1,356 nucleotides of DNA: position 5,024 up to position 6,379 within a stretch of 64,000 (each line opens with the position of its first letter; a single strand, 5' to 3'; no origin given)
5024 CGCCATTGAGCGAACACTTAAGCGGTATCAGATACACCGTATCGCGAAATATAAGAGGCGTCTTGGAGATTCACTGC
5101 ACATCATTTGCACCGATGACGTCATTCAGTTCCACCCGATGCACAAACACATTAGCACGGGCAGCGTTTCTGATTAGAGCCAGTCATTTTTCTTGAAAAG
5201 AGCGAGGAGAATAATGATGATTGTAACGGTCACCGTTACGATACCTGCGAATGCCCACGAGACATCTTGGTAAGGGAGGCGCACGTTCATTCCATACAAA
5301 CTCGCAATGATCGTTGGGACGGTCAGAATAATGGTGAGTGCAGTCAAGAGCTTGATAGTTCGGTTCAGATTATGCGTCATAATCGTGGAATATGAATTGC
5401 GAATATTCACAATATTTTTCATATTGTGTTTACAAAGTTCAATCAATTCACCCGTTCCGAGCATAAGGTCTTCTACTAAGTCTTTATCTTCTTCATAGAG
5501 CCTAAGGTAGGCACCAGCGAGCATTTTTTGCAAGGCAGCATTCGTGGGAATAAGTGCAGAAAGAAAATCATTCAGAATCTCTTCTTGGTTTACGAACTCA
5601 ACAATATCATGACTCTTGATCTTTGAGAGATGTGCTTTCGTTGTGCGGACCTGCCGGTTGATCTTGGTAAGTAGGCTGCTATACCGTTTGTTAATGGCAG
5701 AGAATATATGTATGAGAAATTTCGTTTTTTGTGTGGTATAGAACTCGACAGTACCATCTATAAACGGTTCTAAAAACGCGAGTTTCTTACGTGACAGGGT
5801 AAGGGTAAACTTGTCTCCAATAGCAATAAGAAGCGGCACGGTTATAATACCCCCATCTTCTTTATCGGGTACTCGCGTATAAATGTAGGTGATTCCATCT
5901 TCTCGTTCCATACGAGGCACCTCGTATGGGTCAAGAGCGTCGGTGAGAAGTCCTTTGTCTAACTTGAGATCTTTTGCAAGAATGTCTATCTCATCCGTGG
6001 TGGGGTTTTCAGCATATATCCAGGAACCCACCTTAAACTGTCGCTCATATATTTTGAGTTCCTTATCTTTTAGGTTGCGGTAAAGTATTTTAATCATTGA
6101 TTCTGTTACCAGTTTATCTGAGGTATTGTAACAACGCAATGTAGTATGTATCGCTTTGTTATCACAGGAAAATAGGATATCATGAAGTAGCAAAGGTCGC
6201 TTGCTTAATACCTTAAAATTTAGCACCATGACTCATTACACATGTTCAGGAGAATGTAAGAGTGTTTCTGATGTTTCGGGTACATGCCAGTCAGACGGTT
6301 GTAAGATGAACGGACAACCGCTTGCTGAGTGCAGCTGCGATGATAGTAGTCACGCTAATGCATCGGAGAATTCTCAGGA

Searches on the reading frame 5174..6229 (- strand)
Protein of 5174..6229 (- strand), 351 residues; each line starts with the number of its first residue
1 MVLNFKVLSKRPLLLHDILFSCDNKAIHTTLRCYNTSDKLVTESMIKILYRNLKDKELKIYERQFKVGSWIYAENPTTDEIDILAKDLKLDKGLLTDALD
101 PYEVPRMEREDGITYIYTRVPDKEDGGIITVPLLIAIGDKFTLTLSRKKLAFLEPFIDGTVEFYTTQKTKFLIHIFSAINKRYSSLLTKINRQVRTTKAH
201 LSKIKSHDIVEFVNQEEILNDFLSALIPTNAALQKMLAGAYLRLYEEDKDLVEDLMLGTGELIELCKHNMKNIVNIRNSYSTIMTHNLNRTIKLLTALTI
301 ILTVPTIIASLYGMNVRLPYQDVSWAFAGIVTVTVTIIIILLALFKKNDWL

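Call 9: search_protein_families(library=pfam, proteins=[window:5174-6229:-], max_evalue=0.001)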
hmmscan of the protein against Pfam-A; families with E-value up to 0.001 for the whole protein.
window:5174-6229:- (351 aa): 1 family
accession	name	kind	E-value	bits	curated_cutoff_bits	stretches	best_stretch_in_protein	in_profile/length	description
PF01544.23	CorA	-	5.9e-45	154.3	27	1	68-347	4-292/292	CorA-like Mg2+ transporter protein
